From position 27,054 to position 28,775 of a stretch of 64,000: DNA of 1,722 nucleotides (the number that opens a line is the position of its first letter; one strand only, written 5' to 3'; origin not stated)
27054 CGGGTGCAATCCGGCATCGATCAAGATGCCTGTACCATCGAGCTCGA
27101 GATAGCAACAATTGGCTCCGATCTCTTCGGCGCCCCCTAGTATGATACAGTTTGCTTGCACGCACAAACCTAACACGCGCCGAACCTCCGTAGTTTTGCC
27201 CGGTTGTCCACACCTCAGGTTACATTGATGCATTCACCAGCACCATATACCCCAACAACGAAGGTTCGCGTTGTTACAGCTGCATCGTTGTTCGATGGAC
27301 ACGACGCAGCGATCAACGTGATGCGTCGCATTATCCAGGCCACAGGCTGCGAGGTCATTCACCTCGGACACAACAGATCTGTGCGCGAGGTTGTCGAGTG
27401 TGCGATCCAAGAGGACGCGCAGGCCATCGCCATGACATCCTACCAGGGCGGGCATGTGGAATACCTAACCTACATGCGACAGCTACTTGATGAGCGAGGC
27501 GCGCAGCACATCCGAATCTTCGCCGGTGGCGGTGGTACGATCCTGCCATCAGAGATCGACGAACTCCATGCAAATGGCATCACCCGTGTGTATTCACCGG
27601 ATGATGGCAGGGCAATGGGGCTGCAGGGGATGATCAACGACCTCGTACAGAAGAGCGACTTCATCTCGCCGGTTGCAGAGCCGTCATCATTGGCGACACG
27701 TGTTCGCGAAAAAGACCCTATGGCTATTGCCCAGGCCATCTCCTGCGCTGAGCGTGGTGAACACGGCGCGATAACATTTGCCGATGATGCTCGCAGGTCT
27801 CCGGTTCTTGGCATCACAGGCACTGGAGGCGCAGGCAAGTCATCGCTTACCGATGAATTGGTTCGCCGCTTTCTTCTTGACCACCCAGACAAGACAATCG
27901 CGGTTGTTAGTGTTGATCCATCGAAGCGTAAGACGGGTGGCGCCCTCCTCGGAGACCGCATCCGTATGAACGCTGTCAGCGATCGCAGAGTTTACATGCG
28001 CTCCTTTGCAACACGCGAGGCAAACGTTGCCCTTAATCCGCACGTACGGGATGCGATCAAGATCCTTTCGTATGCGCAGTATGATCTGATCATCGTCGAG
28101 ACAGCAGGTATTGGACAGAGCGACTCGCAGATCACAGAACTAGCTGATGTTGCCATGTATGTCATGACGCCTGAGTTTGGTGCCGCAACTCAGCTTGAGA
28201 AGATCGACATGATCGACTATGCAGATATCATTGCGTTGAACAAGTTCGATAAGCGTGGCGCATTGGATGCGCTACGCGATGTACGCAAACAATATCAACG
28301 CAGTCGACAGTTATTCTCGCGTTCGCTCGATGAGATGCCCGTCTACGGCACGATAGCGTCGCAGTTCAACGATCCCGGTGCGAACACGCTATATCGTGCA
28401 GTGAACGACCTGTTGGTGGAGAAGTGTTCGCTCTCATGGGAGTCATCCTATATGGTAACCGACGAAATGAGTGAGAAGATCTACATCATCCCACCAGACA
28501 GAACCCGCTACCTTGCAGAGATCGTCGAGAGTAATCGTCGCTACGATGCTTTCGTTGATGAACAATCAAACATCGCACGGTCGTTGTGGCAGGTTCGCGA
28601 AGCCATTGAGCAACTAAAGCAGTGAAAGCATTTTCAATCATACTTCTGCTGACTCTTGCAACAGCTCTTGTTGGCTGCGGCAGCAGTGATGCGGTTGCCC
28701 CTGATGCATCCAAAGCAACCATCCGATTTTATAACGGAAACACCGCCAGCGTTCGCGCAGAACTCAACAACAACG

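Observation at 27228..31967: Fused isobutyryl-CoA mutase (IcmF) split in its linker by an intercalated, translationally coupled DUF4397 lipoprotein gene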

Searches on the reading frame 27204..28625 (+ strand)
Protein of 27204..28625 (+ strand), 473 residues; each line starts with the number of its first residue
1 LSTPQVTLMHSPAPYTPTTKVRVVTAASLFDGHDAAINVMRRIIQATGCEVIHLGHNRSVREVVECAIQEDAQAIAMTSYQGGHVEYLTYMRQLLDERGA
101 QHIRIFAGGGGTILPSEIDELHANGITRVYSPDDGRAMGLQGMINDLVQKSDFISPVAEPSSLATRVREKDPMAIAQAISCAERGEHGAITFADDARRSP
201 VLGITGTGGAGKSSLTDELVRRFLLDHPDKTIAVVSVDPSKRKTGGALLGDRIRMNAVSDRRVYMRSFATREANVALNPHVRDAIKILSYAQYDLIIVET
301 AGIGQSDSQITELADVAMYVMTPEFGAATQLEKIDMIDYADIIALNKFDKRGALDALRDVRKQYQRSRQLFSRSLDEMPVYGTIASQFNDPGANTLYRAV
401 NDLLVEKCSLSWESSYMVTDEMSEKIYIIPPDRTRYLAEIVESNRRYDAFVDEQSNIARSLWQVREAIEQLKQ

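Call 5: search_protein_families(library=pfam, proteins=[window:27204-28625:+], max_evalue=0.01)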
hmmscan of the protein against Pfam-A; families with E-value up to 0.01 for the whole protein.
window:27204-28625:+ (473 aa): 4 families
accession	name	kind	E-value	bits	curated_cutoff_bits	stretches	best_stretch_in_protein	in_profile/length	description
PF03308.22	MeaB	-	7.3e-39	133.9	23.1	1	194-367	28-202/273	Methylmalonyl Co-A mutase-associated GTPase MeaB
PF02310.24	B12-binding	-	3.6e-13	49.9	32.1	1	22-125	2-104/121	B12 binding domain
PF02492.25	cobW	-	2e-07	31.2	20.7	1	200-368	1-173/180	CobW/HypB/UreG, nucleotide-binding domain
PF00448.28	SRP54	-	0.0096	16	22.7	0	204-320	6-112/196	SRP54-type protein, GTPase domain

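Call 6: search_protein_families(library=ncbifam, proteins=[window:27204-28625:+], max_evalue=0.01)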
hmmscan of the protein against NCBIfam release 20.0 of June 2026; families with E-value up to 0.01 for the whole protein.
window:27204-28625:+ (473 aa): 18 families
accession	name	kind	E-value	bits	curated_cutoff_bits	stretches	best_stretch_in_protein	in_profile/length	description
NF045497.1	IsobCoAmut_IcmF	equivalog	2.1e-198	661.6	1500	1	20-472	2-465/1076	fused isobutyryl-CoA mutase/GTPase IcmF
TIGR00750.1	lao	equivalog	4e-39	134.5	240.75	1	195-373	30-206/300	methylmalonyl Co-A mutase-associated GTPase MeaB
NF006958.0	PRK09435.1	equivalog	2.3e-34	118.9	329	1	162-402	12-258/333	methylmalonyl Co-A mutase-associated GTPase MeaB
TIGR00640.1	acid_CoA_mut_C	subfamily_domain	6.1e-17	61.8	57.45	1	20-133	2-113/132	methylmalonyl-CoA mutase C-terminal domain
NF002612.0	PRK02261.1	equivalog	3.7e-11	42.7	110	1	22-152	5-139/148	methylaspartate mutase subunit S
NF006944.0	PRK09426.1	equivalog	1.5e-09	36.4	876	1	21-149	590-716/721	methylmalonyl-CoA mutase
TIGR01501.1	MthylAspMutase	equivalog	2.3e-08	33.8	135.8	1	30-147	11-132/134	methylaspartate mutase subunit S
NF040669.1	MtaC2_Meth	equivalog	2.8e-05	23.6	450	1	18-111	124-217/267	methanol--corrinoid protein MtaC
NF040655.1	MtaC_Meth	equivalog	5.7e-05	22.3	420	1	15-110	114-208/253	methanol--corrinoid protein MtaC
TIGR02370.1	pyl_corrinoid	subfamily_domain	9.4e-05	21.9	215.3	1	22-119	86-183/197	methyltransferase cognate corrinoid protein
NF006743.0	PRK09270.1-2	equivalog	0.00012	21.2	227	1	191-238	21-63/217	nucleoside/nucleotide kinase family protein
NF004018.0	PRK05480.1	equivalog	0.00038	20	180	0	198-238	5-41/210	uridine kinase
NF047996.1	corrin_MtgC_2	exception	0.0022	17.5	370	0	20-111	89-181/212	glycine betaine-specific corrinoid protein MtgC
NF041607.1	dimeth_corrin_MtbC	equivalog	0.004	16.7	350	1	23-109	85-172/203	dimethylamine corrinoid protein MtbC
NF007024.0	PRK09490.1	equivalog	0.0044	14.8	1497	1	18-157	749-888/1234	methionine synthase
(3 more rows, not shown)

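Call 7: search_solved_structures(query=window:27204-28625:+, show_alignments=1)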
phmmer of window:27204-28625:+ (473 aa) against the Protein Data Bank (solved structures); distinct sequences matched with E-value up to 0.001: 19.
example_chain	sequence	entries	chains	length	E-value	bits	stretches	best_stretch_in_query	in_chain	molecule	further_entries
4xc6_A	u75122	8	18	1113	2.2e-150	504.6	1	16-471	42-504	Isobutyryl-CoA mutase fused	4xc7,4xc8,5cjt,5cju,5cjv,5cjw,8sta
8ssl_A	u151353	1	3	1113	1.5e-149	501.8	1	16-471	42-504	Fused isobutyryl-CoA mutase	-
6cum_A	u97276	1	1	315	8.6e-31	110.6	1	161-363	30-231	LAO/AO transport system ATPase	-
8dpb_A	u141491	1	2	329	1.1e-23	87.2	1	161-370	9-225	Methylmalonyl-CoA mutase accessory protein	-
2qm7_A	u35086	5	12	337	2.1e-23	86.2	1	161-370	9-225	GTPase/ATPase | Methylmalonyl-CoA mutase accessory protein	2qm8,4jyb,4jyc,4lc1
3nxs_A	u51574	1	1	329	5.9e-23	84.7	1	162-379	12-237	LAO/AO transport system ATPase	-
3tk1_A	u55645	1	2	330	1.3e-22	83.6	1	163-378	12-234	Membrane ATPase/protein kinase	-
2p67_A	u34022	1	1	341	1.1e-21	80.5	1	198-403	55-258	LAO/AO transport system kinase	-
2www_A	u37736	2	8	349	1.6e-20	76.7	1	202-371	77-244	METHYLMALONIC ACIDURIA TYPE A PROTEIN, MITOCHONDRIAL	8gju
3md0_A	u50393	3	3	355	1.8e-20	76.5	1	162-373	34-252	Arginine/ornithine transport system ATPase | Probable GTPase Rv1496/MT1543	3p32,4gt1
4r3u_C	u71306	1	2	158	9.9e-13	51.1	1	18-117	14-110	2-hydroxyisobutyryl-CoA mutase small subunit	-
2yxb_A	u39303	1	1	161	4.1e-12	49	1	16-134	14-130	Coenzyme B12-dependent mutase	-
6oxc_A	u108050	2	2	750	7.7e-06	28.3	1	21-134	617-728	Methylmalonyl-CoA mutase large subunit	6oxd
1e1c_A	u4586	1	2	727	1.2e-05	27.7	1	21-133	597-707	METHYLMALONYL-COA MUTASE ALPHA CHAIN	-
1req_A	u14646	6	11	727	1.2e-05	27.7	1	21-133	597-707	METHYLMALONYL-COA MUTASE | PROTEIN (METHYLMALONYL-COA MUTASE)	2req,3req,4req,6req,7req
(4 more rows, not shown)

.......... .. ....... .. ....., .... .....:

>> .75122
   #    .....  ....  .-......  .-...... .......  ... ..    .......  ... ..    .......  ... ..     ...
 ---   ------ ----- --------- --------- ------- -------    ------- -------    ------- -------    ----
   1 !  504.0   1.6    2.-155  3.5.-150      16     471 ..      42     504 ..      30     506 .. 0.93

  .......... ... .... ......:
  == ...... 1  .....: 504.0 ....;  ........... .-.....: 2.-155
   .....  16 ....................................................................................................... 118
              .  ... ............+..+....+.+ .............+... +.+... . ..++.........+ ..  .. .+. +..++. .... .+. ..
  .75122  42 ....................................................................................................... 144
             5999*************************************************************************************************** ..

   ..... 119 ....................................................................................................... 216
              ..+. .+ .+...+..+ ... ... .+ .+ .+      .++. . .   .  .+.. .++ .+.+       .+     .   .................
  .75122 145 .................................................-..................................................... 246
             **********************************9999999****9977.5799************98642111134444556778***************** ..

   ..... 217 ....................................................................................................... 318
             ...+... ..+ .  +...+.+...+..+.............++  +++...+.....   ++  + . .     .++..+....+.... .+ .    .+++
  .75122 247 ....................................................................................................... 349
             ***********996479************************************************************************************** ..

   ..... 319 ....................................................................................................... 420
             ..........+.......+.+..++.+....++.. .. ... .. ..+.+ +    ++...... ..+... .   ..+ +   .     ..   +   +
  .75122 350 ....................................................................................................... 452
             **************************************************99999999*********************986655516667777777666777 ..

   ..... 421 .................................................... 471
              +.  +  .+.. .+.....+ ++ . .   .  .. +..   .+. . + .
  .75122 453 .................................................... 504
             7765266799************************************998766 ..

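Call 44: find_homologous_proteins(query=window:27204-28625:+, max_evalue=1e-30)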
Query window:27204-28625:+ (473 aa): 7997 proteins with E <= 1e-30 among 8000 candidates; the best 120 are listed.
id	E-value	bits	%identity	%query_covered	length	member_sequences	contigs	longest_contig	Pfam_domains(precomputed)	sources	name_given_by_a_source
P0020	0.0e+0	1025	100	98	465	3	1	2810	PF02492.26,PF03308.23,PF02310.25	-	-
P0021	0.0e+0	1013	98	98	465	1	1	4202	PF02492.26,PF03308.23,PF02310.25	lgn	-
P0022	1.3e-298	1008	98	98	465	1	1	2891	PF02492.26,PF03308.23,PF02310.25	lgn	-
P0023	4.0e-297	1003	97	98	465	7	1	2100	PF02492.26,PF03308.23,PF02310.25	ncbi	-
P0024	8.0e-285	963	92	98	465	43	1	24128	PF02492.26,PF03308.23,PF02310.25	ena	-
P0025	9.6e-285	962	92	98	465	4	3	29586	PF02492.26,PF03308.23,PF02310.25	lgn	-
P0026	1.4e-284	962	92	98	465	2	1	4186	PF02492.26,PF03308.23,PF02310.25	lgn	-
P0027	2.6e-284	961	92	98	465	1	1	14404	PF02492.26,PF03308.23,PF02310.25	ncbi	-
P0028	3.5e-284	960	92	98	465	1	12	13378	PF02492.26,PF03308.23,PF02310.25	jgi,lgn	-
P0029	3.2e-282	954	92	98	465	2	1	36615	PF02492.26,PF03308.23,PF02310.25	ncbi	-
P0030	6.1e-279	943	91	98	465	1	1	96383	PF02492.26,PF03308.23,PF02310.25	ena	-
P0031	4.4e-278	940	90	98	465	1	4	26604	PF02492.26,PF03308.23,PF02310.25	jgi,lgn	jgi:methylmalonyl-CoA mutase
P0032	4.5e-278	940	90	98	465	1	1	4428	PF02492.26,PF03308.23,PF02310.25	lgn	-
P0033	7.8e-278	940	90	98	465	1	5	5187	PF02492.26,PF03308.23,PF02310.25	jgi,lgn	jgi:methylmalonyl-CoA mutase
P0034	1.5e-277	939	90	98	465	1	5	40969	PF02492.26,PF03308.23,PF02310.25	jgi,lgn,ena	jgi:methylmalonyl-CoA mutase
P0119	1.7e-219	747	74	98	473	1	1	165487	PF02492.26,PF03308.23,PF02310.25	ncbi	-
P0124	6.6e-218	742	71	98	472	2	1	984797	PF02492.26,PF03308.23,PF02310.25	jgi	jgi:methylmalonyl-CoA mutase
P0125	6.8e-218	742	74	97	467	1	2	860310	PF02492.26,PF03308.23,PF02310.25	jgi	jgi:isobutyryl-CoA mutase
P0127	1.2e-216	738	72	98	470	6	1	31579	PF02492.26,PF03308.23,PF02310.25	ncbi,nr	ncbi:MAG: cobalamin-dependent protein [Bacteriodetes bacterium]|nr:cobalamin-dependent protein [Bact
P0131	3.5e-216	736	70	98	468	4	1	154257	PF02492.26,PF03308.23,PF02310.25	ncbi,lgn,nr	ncbi:MAG: cobalamin B12-binding domain-containing protein [Ignavibacteria bacterium]|nr:cobalamin B1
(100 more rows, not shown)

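Call 51: find_encoding_contigs(protein=P0131, flank=6000, max_places=2)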
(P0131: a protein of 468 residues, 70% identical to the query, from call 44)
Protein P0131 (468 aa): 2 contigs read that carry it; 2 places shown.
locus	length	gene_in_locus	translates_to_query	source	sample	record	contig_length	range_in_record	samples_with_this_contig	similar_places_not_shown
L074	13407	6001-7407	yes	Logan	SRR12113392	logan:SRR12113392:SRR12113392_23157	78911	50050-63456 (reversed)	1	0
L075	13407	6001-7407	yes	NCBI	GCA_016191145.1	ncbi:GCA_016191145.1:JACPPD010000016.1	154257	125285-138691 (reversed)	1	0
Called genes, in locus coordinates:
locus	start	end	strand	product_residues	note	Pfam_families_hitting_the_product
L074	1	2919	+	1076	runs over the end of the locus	-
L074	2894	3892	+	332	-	-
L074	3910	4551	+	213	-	PF10342:Kre9_KNH (weak), PF18962:Por_Secre_tail (weak)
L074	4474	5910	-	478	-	PF00753:Lactamase_B, PF12706:Lactamase_B_2 (weak), PF16661:Lactamase_B_6 (weak), PF10996:Beta-Casp, PF07521:RMMBL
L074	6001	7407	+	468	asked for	PF02310:B12-binding, PF03308:MeaB, PF02492:cobW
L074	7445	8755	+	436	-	PF14344:DUF4397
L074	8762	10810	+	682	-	PF01642:MM_CoA_mutase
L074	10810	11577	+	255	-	PF01471:PG_binding_1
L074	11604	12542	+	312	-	PF00291:PALP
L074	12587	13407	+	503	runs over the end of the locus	PF02934:GatB_N, PF02637:GatB_Yqey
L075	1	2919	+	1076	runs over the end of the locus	-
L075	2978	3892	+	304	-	-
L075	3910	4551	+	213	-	PF10342:Kre9_KNH (weak), PF18962:Por_Secre_tail (weak)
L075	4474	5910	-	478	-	PF00753:Lactamase_B, PF12706:Lactamase_B_2 (weak), PF16661:Lactamase_B_6 (weak), PF10996:Beta-Casp, PF07521:RMMBL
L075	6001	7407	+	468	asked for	PF02310:B12-binding, PF03308:MeaB, PF02492:cobW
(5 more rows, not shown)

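Call 52: find_encoding_contigs(protein=P0127, flank=6000, max_places=2)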
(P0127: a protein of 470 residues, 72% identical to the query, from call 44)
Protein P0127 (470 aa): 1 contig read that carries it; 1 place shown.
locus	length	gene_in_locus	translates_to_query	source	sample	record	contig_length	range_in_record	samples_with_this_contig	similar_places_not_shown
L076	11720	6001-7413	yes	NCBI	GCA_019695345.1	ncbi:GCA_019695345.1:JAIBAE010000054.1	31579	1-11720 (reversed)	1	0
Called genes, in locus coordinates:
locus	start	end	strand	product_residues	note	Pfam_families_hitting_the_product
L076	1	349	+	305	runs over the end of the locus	PF01869:BcrAD_BadFG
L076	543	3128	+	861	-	PF00931:NB-ARC (weak)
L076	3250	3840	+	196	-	-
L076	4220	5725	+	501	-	PF00072:Response_reg, PF00158:Sigma54_activat, PF14532:Sigma54_activ_2, PF00004:AAA (weak), PF07728:AAA_5, PF25601:AAA_lid_14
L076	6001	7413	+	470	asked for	PF02310:B12-binding, PF03308:MeaB, PF02492:cobW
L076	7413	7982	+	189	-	PF00877:NLPC_P60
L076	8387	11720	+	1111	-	PF13895:Ig_2 (faint), PF20009:GEVED, PF13927:Ig_3 (faint), PF07679:I-set (faint)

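Call 53: find_encoding_contigs(protein=P0124, flank=6000, max_places=2)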
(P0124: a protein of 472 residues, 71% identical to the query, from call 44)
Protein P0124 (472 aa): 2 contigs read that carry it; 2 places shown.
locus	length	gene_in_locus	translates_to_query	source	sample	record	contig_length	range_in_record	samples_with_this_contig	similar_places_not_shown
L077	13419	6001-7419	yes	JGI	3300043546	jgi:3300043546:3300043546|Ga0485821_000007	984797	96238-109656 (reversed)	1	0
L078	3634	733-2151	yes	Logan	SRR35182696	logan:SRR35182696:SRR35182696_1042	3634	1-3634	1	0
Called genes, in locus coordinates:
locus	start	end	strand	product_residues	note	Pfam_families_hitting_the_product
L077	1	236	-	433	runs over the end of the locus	PF02463:SMC_N, PF11398:DUF2813 (faint), PF13175:AAA_15, PF13476:AAA_23 (weak), PF13304:AAA_21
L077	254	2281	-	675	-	PF01642:MM_CoA_mutase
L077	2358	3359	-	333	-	-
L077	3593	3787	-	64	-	-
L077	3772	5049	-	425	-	PF02550:AcetylCoA_hydro, PF13336:AcetylCoA_hyd_C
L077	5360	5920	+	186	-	PF02834:LigT_PEase, PF10469:AKAP7_NLS, PF13563:2_5_RNA_ligase2, PF02834:LigT_PEase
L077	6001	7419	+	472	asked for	PF02310:B12-binding, PF03308:MeaB, PF02492:cobW (weak)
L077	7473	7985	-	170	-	PF13279:4HBT_2, PF03061:4HBT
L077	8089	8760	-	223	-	PF00149:Metallophos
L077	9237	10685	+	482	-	PF02934:GatB_N, PF02637:GatB_Yqey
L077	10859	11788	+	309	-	PF01063:Aminotran_4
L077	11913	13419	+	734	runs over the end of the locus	PF00676:E1_dh, PF02779:Transket_pyr, PF02780:Transketolase_C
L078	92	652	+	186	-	PF02834:LigT_PEase, PF10469:AKAP7_NLS, PF13563:2_5_RNA_ligase2, PF02834:LigT_PEase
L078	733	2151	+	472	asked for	PF02310:B12-binding, PF03308:MeaB, PF02492:cobW (weak)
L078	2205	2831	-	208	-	PF13279:4HBT_2, PF03061:4HBT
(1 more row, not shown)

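Call 55: find_encoding_contigs(protein=P0125, flank=6000, max_places=1)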
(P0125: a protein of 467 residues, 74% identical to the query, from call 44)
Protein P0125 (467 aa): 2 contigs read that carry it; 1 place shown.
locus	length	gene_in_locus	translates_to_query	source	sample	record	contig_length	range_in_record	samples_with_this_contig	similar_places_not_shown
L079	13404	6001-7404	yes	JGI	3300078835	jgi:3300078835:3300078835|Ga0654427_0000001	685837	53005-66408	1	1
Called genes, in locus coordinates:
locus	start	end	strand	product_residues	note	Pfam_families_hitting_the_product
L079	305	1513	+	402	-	PF00108:Thiolase_N, PF02803:Thiolase_C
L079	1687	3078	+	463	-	PF00180:Iso_dh, PF18324:Isocitrate_DH_C_bact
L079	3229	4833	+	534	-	PF13231:PMT_2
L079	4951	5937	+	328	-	PF01557:FAA_hydrolase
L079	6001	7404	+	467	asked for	PF02310:B12-binding, PF03308:MeaB, PF02492:cobW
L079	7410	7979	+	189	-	PF00877:NLPC_P60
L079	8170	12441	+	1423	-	PF20009:GEVED, PF13895:Ig_2 (faint), PF00047:ig (faint), PF22352:K319L-like_PKD (faint), PF07679:I-set (weak), PF13927:Ig_3 (weak), PF18962:Por_Secre_tail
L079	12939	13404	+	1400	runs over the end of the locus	PF20009:GEVED, PF00047:ig (faint), PF13895:Ig_2 (faint), PF07686:V-set (faint), PF07679:I-set (weak), PF13927:Ig_3 (weak), PF18962:Por_Secre_tail (weak)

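Call 56: find_encoding_contigs(protein=P0119, flank=6000, max_places=1)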
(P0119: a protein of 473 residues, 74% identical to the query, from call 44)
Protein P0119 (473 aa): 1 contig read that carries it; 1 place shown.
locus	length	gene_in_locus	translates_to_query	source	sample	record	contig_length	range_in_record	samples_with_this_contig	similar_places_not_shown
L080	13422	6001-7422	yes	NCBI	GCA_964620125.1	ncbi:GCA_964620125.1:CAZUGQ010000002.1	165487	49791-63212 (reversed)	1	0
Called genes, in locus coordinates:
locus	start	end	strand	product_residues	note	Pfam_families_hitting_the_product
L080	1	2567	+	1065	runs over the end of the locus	-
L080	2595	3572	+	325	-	-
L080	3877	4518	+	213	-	PF10342:Kre9_KNH, PF18962:Por_Secre_tail (weak)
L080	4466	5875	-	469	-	PF00753:Lactamase_B, PF23023:Anti-Pycsar_Apyc1 (weak), PF12706:Lactamase_B_2 (weak), PF16661:Lactamase_B_6, PF10996:Beta-Casp, PF07521:RMMBL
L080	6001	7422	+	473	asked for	PF02310:B12-binding, PF03308:MeaB, PF02492:cobW (faint)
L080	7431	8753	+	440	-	PF14344:DUF4397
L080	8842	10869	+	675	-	PF01642:MM_CoA_mutase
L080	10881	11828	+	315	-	PF00291:PALP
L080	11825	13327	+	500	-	PF02934:GatB_N, PF02637:GatB_Yqey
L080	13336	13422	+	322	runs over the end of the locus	PF01063:Aminotran_4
